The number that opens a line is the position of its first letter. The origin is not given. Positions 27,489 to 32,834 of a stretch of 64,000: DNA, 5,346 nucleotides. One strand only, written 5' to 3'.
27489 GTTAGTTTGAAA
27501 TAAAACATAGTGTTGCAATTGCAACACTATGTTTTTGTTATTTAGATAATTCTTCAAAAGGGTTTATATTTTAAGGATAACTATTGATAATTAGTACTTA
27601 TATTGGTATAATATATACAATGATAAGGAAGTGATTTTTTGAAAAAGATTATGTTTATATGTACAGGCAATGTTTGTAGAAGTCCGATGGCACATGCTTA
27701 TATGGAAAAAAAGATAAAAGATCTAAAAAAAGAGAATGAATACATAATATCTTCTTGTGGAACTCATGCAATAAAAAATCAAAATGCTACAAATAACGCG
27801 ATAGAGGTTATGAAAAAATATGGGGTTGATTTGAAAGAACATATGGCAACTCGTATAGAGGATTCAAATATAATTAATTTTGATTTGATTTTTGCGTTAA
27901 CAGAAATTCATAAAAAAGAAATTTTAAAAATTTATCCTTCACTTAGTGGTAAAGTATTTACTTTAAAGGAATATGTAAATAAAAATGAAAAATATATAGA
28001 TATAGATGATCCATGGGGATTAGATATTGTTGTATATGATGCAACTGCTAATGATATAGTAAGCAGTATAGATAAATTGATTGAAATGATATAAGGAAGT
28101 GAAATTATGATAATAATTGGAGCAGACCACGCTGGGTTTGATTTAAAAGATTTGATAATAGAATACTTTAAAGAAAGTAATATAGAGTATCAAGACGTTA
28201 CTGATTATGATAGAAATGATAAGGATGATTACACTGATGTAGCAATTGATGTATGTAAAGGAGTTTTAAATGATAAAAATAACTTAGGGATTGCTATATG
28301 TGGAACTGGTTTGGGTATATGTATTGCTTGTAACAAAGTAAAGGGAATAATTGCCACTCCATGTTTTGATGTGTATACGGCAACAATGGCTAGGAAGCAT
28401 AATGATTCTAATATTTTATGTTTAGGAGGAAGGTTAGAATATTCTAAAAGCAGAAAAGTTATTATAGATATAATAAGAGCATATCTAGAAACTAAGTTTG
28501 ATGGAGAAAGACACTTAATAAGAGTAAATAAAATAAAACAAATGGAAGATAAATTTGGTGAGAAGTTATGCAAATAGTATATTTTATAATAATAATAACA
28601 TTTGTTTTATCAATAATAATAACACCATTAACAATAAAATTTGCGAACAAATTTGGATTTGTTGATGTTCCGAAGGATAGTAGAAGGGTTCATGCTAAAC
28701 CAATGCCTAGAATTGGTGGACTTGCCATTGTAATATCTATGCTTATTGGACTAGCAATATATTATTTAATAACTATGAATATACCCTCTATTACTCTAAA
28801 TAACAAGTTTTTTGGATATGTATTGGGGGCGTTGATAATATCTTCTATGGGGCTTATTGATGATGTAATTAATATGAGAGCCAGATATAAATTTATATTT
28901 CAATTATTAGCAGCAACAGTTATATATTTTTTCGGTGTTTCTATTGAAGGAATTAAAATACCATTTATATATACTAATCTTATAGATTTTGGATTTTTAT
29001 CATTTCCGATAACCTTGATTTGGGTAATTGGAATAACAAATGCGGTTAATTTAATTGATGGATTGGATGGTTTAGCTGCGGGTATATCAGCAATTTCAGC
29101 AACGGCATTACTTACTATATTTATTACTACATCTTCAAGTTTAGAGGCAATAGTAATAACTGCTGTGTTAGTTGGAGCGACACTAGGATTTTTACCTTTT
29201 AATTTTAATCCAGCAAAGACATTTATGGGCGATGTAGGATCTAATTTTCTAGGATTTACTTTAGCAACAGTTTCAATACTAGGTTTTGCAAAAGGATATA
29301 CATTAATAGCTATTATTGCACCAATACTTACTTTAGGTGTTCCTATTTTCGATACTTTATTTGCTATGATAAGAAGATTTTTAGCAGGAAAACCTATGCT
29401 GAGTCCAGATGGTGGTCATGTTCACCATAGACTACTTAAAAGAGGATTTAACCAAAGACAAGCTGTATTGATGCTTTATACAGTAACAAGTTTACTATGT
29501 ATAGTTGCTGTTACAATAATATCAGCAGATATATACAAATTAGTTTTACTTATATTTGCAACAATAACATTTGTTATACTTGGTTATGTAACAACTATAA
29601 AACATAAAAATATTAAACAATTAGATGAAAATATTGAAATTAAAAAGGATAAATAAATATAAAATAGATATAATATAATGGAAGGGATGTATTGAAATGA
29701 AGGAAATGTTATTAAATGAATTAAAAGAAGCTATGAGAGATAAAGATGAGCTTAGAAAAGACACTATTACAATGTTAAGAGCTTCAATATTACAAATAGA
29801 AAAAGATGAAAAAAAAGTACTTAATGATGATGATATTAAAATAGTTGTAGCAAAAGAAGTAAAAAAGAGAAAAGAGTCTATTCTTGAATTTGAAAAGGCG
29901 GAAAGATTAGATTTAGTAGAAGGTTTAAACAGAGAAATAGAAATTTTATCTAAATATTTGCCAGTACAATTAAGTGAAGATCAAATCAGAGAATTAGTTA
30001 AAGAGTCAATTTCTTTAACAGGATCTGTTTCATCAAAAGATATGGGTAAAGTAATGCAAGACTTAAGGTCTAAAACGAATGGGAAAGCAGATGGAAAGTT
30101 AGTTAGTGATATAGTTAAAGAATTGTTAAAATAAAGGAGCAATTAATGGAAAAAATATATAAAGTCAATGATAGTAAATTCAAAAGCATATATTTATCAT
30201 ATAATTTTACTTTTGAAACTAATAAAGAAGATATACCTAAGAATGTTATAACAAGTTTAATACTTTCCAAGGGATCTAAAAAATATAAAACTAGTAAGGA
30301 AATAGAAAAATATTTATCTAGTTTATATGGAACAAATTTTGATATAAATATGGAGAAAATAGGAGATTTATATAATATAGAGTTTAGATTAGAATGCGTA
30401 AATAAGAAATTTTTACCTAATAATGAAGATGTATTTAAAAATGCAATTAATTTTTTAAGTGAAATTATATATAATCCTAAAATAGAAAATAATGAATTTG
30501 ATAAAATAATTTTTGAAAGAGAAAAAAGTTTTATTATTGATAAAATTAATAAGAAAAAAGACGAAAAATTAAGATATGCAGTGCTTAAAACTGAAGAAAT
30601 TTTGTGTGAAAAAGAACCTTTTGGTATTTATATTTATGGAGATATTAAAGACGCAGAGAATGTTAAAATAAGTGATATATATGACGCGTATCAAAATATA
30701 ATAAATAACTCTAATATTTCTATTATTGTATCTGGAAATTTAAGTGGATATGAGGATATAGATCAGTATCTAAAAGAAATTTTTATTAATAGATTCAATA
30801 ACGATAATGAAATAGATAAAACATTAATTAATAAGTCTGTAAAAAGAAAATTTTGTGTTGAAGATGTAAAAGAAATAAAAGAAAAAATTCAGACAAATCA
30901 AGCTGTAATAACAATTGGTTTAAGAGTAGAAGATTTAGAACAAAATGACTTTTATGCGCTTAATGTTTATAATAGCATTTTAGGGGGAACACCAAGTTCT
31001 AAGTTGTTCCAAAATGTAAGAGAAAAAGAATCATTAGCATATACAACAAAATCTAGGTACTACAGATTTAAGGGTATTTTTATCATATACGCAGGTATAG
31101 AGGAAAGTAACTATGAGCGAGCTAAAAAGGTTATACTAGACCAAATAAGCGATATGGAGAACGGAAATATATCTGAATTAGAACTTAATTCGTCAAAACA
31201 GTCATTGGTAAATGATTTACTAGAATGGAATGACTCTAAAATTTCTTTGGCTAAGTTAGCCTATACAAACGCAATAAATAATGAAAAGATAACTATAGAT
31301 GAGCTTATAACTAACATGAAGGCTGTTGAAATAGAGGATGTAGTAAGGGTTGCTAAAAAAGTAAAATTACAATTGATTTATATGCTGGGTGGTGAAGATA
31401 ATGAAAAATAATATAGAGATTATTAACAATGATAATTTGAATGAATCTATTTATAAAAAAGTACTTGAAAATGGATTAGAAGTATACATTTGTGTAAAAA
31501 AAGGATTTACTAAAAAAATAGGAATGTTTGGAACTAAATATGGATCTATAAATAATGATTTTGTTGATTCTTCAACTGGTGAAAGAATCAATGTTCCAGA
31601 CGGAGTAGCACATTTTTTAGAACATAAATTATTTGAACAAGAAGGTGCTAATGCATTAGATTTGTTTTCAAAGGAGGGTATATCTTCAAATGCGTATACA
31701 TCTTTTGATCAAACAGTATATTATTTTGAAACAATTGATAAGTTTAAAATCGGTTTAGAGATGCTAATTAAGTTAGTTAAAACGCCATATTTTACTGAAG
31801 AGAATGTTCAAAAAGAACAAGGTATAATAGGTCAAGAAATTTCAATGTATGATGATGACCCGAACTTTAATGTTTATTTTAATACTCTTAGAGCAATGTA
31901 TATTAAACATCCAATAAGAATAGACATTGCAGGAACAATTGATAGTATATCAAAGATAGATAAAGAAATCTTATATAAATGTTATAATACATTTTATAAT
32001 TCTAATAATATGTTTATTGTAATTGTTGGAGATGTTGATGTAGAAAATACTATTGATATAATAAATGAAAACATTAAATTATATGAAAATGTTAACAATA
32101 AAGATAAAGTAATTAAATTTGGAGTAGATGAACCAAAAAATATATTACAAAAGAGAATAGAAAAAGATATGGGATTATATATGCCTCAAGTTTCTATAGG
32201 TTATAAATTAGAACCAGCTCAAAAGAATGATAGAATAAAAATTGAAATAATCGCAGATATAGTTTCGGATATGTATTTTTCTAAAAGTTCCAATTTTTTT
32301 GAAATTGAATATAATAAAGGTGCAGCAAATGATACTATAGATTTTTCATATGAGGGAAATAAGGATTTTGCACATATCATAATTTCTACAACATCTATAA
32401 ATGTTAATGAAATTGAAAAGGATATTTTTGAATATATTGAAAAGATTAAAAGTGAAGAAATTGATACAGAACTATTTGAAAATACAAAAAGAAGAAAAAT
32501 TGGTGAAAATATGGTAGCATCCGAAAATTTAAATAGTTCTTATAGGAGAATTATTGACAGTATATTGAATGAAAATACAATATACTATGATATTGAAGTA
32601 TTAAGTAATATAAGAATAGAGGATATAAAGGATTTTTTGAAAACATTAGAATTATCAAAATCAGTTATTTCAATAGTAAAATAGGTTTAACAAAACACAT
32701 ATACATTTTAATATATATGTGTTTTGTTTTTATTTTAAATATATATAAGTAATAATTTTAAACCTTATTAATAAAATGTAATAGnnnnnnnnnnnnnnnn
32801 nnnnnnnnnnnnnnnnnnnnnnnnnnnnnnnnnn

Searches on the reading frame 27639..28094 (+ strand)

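Call 34: search_protein_families(library=pfam, proteins=[window:27639-28094:+], max_evalue=0.001)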
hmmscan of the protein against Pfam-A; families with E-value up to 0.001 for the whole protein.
window:27639-28094:+ (151 aa): 1 family
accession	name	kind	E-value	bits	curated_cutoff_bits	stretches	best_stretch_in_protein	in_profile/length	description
PF01451.26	LMWPc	-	9.5e-34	117.1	23.2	1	4-147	1-143/144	Low molecular weight phosphotyrosine protein phosphatase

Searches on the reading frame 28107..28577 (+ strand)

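Call 34: search_protein_families(library=pfam, proteins=[window:28107-28577:+], max_evalue=0.001)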
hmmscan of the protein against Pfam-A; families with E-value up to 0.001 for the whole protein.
window:28107-28577:+ (156 aa): 1 family
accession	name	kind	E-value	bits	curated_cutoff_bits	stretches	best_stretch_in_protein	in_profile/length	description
PF02502.23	LacAB_rpiB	-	5.5e-47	159.6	24.7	1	2-143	1-138/138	Ribose/Galactose Isomerase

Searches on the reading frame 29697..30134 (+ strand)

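Call 11: search_protein_families(library=pfam, proteins=[window:29697-30134:+], max_evalue=0.00001)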
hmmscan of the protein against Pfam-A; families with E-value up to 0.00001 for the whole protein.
window:29697-30134:+ (145 aa): 1 family
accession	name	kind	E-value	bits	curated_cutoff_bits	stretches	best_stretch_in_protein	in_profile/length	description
PF09424.15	YqeY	-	1.1e-44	152.5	27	1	2-144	1-143/143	Yqey-like protein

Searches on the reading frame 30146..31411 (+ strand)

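Call 11: search_protein_families(library=pfam, proteins=[window:30146-31411:+], max_evalue=0.00001)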
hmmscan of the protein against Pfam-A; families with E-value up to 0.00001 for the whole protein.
window:30146-31411:+ (421 aa): 1 family
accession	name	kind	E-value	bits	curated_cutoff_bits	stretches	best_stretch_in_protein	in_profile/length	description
PF05193.26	Peptidase_M16_C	-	4.3e-26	92.3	23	1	174-354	3-181/181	Peptidase M16 inactive domain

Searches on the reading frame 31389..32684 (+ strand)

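Call 11: search_protein_families(library=pfam, proteins=[window:31389-32684:+], max_evalue=0.00001)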
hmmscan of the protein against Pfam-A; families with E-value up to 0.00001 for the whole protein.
window:31389-32684:+ (431 aa): 2 families
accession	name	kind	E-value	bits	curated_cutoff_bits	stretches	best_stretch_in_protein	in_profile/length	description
PF05193.26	Peptidase_M16_C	-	1.7e-21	77.4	23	1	189-368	1-179/181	Peptidase M16 inactive domain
PF00675.25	Peptidase_M16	-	5.1e-15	56.1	22.3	1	71-182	29-147/149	Insulinase (Peptidase family M16)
